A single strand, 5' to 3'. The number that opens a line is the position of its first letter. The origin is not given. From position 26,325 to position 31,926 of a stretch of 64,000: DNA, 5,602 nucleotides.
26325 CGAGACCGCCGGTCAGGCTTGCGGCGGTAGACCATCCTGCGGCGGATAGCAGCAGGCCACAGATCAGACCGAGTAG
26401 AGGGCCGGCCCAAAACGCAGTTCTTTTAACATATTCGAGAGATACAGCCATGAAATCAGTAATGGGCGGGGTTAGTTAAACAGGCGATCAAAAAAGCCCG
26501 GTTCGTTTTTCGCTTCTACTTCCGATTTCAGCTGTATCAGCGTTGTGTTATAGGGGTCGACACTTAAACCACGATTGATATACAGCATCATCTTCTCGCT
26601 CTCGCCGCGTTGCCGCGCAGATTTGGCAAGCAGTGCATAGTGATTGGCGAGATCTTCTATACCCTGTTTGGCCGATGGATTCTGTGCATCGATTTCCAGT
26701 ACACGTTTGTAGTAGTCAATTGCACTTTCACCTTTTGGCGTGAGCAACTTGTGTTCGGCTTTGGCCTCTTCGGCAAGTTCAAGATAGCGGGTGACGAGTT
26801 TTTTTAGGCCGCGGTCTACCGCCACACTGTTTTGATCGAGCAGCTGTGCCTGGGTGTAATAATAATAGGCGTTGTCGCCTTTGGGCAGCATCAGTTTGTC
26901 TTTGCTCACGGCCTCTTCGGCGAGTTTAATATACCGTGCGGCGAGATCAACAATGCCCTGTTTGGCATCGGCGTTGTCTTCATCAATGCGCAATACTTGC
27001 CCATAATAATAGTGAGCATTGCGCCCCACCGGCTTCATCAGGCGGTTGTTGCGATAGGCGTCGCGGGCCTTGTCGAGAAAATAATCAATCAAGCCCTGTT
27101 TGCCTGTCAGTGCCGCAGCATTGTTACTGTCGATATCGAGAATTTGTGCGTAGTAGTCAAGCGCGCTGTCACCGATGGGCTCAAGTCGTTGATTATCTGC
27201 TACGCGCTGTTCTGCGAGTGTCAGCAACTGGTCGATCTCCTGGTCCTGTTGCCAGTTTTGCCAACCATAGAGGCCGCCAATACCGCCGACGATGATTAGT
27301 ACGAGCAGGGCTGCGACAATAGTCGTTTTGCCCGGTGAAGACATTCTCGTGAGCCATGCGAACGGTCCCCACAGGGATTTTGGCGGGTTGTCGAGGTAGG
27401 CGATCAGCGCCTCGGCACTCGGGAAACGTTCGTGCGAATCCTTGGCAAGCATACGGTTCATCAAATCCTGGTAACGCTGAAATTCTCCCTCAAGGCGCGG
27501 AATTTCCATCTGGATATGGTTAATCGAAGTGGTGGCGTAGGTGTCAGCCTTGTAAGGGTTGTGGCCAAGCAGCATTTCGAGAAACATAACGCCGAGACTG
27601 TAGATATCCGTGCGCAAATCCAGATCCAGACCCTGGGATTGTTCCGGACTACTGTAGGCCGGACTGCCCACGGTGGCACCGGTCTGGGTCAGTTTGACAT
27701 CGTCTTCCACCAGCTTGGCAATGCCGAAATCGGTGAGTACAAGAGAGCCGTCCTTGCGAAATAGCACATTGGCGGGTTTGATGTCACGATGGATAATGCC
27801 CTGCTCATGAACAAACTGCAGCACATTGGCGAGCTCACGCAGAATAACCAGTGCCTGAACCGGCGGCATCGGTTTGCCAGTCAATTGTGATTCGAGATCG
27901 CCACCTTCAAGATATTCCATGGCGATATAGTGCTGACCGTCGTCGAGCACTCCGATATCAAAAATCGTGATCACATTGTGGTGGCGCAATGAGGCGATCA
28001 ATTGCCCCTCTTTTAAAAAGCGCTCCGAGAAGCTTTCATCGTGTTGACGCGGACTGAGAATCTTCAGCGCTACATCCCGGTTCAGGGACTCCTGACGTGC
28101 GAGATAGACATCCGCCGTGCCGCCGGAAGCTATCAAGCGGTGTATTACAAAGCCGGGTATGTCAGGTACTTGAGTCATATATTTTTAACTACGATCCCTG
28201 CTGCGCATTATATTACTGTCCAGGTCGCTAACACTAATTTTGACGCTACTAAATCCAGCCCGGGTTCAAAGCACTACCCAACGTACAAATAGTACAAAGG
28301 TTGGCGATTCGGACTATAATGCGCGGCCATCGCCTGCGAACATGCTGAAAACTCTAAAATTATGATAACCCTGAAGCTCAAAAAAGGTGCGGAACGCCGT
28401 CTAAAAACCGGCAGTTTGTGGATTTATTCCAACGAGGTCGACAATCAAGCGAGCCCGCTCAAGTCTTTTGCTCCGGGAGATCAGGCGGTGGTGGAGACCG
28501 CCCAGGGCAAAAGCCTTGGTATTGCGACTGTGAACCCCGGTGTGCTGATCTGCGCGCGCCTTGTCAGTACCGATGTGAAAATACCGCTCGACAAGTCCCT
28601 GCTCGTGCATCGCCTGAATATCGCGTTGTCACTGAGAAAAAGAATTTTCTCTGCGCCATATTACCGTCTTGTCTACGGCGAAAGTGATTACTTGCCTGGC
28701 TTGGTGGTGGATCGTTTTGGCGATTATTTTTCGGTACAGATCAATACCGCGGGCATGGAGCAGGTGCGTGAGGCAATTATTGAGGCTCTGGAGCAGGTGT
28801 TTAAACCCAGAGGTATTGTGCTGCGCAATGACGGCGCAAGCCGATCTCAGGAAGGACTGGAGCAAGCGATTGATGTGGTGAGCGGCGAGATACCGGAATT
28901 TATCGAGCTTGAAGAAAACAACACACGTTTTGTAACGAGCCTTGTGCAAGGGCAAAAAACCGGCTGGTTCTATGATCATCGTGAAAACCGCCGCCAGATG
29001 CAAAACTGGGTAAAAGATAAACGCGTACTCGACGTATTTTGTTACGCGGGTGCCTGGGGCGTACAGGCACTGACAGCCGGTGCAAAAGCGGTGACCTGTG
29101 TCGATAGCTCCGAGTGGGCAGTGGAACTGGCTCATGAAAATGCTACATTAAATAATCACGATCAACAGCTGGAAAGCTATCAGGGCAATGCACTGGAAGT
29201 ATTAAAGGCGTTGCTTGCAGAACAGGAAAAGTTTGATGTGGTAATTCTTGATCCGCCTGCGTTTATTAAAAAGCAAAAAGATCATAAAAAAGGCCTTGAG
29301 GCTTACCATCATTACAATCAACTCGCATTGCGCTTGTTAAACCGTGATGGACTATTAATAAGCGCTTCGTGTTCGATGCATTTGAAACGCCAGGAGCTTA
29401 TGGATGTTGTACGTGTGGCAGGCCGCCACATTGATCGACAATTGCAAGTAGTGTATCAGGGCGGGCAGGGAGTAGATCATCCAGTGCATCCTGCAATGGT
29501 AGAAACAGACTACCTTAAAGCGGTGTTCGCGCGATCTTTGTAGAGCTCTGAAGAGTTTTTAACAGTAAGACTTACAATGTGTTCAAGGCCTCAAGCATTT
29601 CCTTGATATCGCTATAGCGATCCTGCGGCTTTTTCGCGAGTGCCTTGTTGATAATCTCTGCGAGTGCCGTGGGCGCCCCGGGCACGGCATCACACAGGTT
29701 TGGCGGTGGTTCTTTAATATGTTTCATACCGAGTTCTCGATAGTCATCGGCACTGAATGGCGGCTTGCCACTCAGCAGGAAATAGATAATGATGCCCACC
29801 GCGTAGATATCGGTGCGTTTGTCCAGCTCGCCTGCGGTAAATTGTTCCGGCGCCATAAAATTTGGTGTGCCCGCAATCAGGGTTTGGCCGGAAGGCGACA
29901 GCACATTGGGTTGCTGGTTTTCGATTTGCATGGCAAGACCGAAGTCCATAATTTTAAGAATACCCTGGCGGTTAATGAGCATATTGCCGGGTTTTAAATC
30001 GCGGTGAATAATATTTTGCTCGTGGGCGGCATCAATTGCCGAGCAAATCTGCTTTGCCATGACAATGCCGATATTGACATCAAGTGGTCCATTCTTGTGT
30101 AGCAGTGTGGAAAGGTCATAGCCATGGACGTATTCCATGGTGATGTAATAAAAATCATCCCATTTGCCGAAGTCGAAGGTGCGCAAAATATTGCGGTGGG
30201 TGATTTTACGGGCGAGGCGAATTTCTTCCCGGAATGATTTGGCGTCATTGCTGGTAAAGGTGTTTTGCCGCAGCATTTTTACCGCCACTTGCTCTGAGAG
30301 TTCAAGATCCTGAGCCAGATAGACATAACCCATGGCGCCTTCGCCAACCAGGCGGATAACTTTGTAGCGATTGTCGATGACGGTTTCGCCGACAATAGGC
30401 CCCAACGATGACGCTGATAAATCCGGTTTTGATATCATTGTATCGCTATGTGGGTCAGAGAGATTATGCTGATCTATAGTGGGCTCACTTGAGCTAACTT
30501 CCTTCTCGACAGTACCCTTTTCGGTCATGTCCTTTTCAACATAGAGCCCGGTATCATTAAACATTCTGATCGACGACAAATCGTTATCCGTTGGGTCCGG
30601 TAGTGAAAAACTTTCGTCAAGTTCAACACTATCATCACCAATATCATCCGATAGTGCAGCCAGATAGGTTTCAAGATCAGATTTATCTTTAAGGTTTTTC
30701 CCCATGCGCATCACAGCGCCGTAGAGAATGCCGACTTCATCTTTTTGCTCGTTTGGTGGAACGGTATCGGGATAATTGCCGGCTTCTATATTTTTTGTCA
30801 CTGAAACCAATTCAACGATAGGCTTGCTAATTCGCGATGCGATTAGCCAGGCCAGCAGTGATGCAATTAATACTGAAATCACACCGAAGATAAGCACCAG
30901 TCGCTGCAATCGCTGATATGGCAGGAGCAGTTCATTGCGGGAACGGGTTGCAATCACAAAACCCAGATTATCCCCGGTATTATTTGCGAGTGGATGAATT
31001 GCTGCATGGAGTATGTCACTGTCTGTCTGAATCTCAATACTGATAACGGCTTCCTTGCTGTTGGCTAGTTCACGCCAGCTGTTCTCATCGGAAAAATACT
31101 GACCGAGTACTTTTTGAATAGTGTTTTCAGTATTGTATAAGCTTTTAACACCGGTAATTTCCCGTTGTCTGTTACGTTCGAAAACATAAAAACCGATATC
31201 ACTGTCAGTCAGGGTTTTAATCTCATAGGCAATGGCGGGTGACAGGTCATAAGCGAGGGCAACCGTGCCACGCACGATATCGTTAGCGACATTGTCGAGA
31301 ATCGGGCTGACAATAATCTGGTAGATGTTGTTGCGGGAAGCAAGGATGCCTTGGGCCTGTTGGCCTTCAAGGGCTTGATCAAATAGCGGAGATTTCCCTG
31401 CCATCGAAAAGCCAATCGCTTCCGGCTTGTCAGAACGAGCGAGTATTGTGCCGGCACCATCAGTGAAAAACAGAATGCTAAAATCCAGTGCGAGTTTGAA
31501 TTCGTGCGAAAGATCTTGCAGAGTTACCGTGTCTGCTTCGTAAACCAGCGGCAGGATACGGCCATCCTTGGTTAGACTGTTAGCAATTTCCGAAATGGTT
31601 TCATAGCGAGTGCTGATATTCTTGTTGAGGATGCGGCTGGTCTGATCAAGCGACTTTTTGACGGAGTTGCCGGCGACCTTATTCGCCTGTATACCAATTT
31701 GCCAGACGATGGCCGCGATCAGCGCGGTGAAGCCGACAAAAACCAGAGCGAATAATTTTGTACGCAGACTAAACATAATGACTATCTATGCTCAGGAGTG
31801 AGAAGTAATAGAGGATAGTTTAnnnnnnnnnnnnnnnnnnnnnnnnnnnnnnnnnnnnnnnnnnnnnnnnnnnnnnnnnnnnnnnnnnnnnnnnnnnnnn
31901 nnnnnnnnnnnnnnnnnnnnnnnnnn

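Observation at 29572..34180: Operon of an OM barrel, a cupredoxin lipoprotein and a sensor-HAMP Ser/Thr kinase: candidate envelope-spanning signalling system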

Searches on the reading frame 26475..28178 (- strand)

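Call 3: search_protein_families(library=pfam, proteins=[window:26475-28178:-], max_evalue=0.1)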
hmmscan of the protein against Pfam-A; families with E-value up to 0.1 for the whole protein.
window:26475-28178:- (568 aa): 10 families
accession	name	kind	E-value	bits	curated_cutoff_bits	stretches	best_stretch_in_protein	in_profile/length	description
PF00069.31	Pkinase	-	2.8e-48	165.1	31.7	1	12-257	3-257/263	Protein kinase domain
PF07714.23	PK_Tyr_Ser-Thr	-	2.8e-33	115.7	23.1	1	12-257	3-253/258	Protein tyrosine and serine/threonine kinase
PF01636.29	APH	-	3.9e-08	33.8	23.2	2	14-125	3-109/239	Phosphotransferase enzyme family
PF03109.22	ABC1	-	1.3e-07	31.5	22.9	1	82-162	142-222/244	ABC1 atypical kinase-like domain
PF14531.12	Kinase-like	-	0.0022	17.8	25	1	116-179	154-211/289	Kinase-like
PF14559.12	TPR_19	-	0.0028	18.4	25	0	387-413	9-35/68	Tetratricopeptide repeat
PF13428.12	TPR_14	-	0.0064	17.5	23.5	0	514-550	4-40/44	Tetratricopeptide repeat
PF00515.34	TPR_1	-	0.017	15.3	27.8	0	484-499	18-33/34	Tetratricopeptide repeat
PF01163.29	RIO1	-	0.035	14.2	22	1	82-152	80-149/187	RIO domain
PF13414.12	TPR_11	-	0.063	13.4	26.8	0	484-503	11-30/42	TPR repeat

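Call 4: search_protein_families(library=ncbifam, proteins=[window:26475-28178:-], max_evalue=0.1)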
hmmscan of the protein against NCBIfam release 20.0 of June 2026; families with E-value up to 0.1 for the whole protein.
window:26475-28178:- (568 aa): 25 families
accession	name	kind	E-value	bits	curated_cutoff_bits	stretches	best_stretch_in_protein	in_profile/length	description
NF033483.0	PknB_PASTA_kin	equivalog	3.1e-74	251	450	1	12-262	11-265/563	Stk1 family PASTA domain-containing Ser/Thr kinase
NF052427.1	StpK7MSMEG_1200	equivalog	3.3e-47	161.3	900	1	11-323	10-333/601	serine/threonine protein kinase StpK7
NF047741.1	antiphage_MADS6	equivalog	8.6e-43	146.7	460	2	107-264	299-459/612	methylation-associated defense system protein kinase MAD6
TIGR03903.1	TOMM_kin_cyc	equivalog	2.6e-31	108.4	705.75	1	34-259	4-241/1267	TOMM system kinase/cyclase fusion protein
NF009651.0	PRK13184.1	equivalog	3.1e-29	101.5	839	1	12-264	6-289/932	serine/threonine-protein kinase PknD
NF053615.1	SerThrKinAfsKStmc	equivalog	1.2e-25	90.4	1300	1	11-256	17-258/809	protein serine/threonine kinase AfsK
NF038150.1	lanthi_synth_IV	equivalog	8.7e-24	83.9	650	1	10-268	191-459/851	class IV lanthionine synthetase LanL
NF033442.0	BREX_PglW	equivalog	1e-16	59.9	990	1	9-257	513-761/1391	BREX system serine/threonine kinase PglW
NF038151.1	lanthi_synth_III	equivalog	3.1e-15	55.7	575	1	19-231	231-452/833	class III lanthionine synthetase LanKC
TIGR03724.2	arch_bud32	equivalog_domain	1.5e-11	44.2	125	1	51-158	37-135/193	KEOPS complex kinase/ATPase Bud32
NF011464.0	PRK14879.1-7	equivalog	3.7e-09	36.6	246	1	52-156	51-151/221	Kae1-associated kinase Bud32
NF007174.0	PRK09605.1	equivalog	4.6e-09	35.3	447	1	47-157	375-476/535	bifunctional N(6)-L-threonylcarbamoyladenine synthase/serine/threonine protein kinase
NF043056.1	T4SS_LegK1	equivalog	4.6e-08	32.1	550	1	118-199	200-280/516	Dot/Icm T4SS effector kinase LegK1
NF011463.0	PRK14879.1-4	equivalog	1.6e-07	31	188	1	46-158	56-164/237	Kae1-associated kinase Bud32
NF011460.0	PRK14879.1-1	equivalog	2.7e-07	29.9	199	1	51-160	55-163/232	Kae1-associated kinase Bud32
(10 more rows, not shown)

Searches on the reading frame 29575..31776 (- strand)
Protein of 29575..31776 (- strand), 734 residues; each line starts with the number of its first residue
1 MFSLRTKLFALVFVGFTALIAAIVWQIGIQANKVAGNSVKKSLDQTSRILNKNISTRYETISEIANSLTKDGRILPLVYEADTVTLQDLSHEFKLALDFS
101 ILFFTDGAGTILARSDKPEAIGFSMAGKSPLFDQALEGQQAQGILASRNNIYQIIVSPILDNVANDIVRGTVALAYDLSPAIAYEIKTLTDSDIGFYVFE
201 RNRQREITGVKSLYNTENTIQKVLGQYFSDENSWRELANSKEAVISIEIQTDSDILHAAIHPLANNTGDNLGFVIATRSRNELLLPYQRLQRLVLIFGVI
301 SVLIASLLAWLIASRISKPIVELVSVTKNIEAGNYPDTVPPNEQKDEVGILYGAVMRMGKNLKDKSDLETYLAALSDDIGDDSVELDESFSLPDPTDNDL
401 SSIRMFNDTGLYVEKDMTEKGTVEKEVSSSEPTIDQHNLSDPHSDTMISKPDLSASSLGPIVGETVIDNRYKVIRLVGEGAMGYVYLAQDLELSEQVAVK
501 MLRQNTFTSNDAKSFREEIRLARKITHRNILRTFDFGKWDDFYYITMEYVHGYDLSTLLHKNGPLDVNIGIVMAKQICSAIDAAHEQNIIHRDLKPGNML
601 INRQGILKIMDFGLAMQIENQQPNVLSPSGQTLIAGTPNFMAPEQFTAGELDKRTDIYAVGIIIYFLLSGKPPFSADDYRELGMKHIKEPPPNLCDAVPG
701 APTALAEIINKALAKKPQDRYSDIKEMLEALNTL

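Call 3: search_protein_families(library=pfam, proteins=[window:29575-31776:-], max_evalue=0.1)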
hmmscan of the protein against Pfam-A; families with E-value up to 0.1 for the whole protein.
window:29575-31776:- (734 aa): 11 families
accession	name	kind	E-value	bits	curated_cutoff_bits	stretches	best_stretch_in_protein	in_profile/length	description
PF00069.31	Pkinase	-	6.6e-55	186.8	31.7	1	471-729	1-259/263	Protein kinase domain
PF07714.23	PK_Tyr_Ser-Thr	-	5.1e-35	121.4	23.1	1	473-722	3-250/258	Protein tyrosine and serine/threonine kinase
PF14827.12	dCache_3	-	9.4e-09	35.6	25.7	1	37-233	2-198/239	Double sensory domain of two-component sensor kinase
PF03109.22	ABC1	-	4.4e-08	33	22.9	1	544-622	144-221/244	ABC1 atypical kinase-like domain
PF00672.30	HAMP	-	1.7e-07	31.9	25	1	311-363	1-52/53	HAMP domain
PF02743.24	dCache_1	-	1.4e-05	25.2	45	1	36-179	4-153/240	Cache domain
PF05228.19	CHASE4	-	0.0004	21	26.2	1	96-196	45-139/140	CHASE4 domain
PF17667.7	Pkinase_fungal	-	0.013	14.7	24.1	1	586-645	305-364/387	Fungal protein kinase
PF01163.29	RIO1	-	0.019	15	22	1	545-621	83-157/187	RIO domain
PF01636.29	APH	-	0.024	14.9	23.2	1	586-616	167-198/239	Phosphotransferase enzyme family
PF14531.12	Kinase-like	-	0.059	13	25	0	580-677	157-254/289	Kinase-like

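Call 4: search_protein_families(library=ncbifam, proteins=[window:29575-31776:-], max_evalue=0.1)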
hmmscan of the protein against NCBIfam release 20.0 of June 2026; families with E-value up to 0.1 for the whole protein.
window:29575-31776:- (734 aa): 40 families (the best 25 are shown)
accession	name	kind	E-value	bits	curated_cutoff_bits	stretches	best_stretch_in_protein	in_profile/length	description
NF033483.0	PknB_PASTA_kin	equivalog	1.2e-84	285.3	450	1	465-733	3-267/563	Stk1 family PASTA domain-containing Ser/Thr kinase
NF052427.1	StpK7MSMEG_1200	equivalog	4.9e-49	167.3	900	1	470-729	8-263/601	serine/threonine protein kinase StpK7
NF009651.0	PRK13184.1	equivalog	2e-44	151.9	839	1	469-732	2-288/932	serine/threonine-protein kinase PknD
NF047741.1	antiphage_MADS6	equivalog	2.3e-42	145.4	460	2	571-733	302-459/612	methylation-associated defense system protein kinase MAD6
TIGR03903.1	TOMM_kin_cyc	equivalog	4.8e-33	114.1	705.75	1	494-728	3-241/1267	TOMM system kinase/cyclase fusion protein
NF033442.0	BREX_PglW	equivalog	2.5e-31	108.4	990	2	514-733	256-485/1391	BREX system serine/threonine kinase PglW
NF038150.1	lanthi_synth_IV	equivalog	1.8e-28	99.4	650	1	463-732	183-454/851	class IV lanthionine synthetase LanL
NF053615.1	SerThrKinAfsKStmc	equivalog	1.8e-17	63.3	1300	1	471-721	15-255/809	protein serine/threonine kinase AfsK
NF058632.1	SerThrKinPrkT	equivalog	3.4e-14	52.6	280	1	467-611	19-161/322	serine/threonine protein kinase PrkT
NF038151.1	lanthi_synth_III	equivalog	2.2e-13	49.5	575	1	463-668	214-423/833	class III lanthionine synthetase LanKC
NF043056.1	T4SS_LegK1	equivalog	5.2e-13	48.4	550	1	499-667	111-283/516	Dot/Icm T4SS effector kinase LegK1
NF033092.0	HK_WalK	equivalog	1.3e-10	40.5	725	1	216-365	101-249/594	cell wall metabolism sensor histidine kinase WalK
TIGR03724.2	arch_bud32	equivalog_domain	1.6e-08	34.3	125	1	543-619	68-135/193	KEOPS complex kinase/ATPase Bud32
NF012163.2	BaeS_SmeS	equivalog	4.3e-08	32.5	500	1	287-367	159-238/457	sensor histidine kinase efflux regulator BaeS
NF047496.1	HK_LIC11548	equivalog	1.3e-07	30.8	750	1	275-367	254-349/589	LIC_11548 family sensor histidine kinase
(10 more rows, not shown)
